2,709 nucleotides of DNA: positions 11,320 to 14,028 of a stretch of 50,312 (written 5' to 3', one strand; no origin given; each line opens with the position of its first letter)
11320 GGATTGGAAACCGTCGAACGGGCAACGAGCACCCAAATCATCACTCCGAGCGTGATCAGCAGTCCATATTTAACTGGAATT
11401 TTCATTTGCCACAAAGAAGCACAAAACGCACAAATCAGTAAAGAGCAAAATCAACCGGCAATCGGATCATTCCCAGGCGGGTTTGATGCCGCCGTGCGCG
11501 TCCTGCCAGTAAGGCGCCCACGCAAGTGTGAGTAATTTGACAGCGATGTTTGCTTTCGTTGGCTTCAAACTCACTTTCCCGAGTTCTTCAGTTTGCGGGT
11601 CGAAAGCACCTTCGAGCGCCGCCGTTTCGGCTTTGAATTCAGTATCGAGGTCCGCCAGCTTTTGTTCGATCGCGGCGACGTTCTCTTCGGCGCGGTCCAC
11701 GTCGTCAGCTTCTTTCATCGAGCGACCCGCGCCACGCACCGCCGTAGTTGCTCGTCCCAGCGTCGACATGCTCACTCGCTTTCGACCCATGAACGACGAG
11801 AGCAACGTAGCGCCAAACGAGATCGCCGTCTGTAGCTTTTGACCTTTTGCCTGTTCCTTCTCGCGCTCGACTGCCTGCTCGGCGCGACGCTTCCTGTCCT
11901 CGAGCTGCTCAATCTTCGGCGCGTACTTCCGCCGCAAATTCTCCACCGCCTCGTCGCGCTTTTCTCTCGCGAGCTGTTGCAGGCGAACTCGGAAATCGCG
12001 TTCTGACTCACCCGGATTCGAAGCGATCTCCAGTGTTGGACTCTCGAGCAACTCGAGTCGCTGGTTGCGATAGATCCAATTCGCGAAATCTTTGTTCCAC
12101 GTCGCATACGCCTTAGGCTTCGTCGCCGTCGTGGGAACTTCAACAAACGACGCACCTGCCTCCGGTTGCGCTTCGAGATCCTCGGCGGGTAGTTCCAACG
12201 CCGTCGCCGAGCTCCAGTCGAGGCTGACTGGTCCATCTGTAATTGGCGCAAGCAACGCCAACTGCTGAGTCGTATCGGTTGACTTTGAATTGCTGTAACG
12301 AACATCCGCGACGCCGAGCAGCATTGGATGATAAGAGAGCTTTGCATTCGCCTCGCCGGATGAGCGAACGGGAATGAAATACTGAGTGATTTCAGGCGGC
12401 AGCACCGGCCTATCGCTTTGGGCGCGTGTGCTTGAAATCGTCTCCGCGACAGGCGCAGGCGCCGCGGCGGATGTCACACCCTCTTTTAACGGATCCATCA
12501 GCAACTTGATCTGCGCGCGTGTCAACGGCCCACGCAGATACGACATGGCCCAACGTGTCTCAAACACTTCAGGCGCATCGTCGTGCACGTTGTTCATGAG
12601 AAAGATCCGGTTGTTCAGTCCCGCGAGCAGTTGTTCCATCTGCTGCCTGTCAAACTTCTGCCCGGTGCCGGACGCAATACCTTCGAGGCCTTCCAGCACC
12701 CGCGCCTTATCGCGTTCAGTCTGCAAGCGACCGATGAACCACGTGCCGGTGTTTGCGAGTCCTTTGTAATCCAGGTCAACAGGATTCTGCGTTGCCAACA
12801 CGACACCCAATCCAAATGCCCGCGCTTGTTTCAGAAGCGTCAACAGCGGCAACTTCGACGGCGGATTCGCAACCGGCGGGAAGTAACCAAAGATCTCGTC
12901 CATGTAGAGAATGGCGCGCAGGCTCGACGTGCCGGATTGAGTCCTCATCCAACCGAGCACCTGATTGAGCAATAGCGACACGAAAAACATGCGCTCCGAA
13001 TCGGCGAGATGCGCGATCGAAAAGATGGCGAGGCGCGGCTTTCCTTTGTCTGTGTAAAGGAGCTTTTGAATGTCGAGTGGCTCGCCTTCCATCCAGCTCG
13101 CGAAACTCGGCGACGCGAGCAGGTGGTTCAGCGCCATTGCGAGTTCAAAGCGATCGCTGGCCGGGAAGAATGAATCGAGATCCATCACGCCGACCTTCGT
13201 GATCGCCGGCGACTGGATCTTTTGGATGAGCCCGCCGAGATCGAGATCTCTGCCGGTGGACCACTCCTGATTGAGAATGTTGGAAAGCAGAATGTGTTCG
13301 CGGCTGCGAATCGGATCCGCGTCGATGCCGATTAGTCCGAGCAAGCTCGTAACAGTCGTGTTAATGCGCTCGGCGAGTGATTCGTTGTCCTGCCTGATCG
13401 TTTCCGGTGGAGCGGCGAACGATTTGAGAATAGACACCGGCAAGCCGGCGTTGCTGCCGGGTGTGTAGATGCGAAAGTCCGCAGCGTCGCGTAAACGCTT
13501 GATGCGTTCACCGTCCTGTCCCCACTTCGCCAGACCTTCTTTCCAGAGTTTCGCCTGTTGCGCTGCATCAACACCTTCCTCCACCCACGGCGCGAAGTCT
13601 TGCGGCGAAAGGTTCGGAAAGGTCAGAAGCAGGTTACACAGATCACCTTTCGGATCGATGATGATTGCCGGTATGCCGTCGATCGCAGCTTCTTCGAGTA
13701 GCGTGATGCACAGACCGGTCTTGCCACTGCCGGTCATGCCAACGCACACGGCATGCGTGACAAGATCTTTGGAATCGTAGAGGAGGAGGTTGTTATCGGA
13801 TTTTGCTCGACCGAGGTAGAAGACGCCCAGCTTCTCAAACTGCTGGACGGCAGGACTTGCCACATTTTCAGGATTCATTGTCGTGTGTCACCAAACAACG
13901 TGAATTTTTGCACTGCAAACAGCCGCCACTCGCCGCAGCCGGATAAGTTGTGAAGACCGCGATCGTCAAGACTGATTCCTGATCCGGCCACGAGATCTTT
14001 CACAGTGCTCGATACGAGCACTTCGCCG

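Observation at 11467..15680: Translationally coupled two-gene module: wHTH / alpha-beta-hydrolase / pseudo-cyclase fusion plus 803-aa HerA/YjgR-like ATPase with coiled-coil tail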

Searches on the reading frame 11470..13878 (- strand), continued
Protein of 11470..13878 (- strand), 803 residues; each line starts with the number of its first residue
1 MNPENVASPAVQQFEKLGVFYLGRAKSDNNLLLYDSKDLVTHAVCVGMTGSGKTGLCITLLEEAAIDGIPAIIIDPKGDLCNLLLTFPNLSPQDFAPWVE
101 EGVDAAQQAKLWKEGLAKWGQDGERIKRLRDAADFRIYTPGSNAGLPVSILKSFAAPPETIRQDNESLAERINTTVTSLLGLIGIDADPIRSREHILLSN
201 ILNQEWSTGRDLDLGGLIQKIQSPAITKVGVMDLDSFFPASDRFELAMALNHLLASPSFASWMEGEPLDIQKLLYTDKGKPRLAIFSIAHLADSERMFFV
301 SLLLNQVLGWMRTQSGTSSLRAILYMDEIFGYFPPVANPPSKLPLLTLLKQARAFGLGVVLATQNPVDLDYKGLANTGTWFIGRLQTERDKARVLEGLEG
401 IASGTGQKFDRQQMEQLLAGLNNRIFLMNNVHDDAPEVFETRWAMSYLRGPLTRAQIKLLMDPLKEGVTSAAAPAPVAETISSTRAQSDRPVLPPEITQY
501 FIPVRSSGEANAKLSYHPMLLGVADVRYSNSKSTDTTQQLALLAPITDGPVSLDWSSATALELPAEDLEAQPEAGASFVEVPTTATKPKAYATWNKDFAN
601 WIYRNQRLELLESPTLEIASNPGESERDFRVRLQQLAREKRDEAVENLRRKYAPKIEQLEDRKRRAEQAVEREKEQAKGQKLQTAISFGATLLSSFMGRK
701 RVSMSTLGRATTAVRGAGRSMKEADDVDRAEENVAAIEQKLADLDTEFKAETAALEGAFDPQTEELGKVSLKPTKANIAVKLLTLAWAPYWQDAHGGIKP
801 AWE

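Call 78: search_protein_families(library=ncbifam, proteins=[L085:3187-4023:+], max_evalue=0.001)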
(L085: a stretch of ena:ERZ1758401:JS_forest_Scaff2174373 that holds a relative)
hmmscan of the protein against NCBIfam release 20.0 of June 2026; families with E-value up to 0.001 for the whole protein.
L085:3187-4023:+ (279 aa): 2 families
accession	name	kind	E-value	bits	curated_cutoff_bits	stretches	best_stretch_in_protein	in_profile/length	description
NF000158.2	AAC_6p_Il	exception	4.5e-05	23.4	270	1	186-247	65-124/152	aminoglycoside N-acetyltransferase AAC(6')-Il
NF049894.1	CG3035_N_ac_Glu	equivalog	0.00023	20.5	280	1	28-247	69-274/300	N-acetylglutamate synthase, CG3035 family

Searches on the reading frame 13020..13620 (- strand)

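Call 60: search_protein_families(library=pfam, proteins=[window:13020-13620:-], max_evalue=10)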
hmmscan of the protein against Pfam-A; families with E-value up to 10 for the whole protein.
window:13020-13620:- (200 aa): 1 family
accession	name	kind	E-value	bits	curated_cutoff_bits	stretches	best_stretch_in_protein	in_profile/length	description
PF11616.13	EZH2_WD-Binding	-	0.23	11.9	25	1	114-124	16-26/30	WD repeat binding protein EZH2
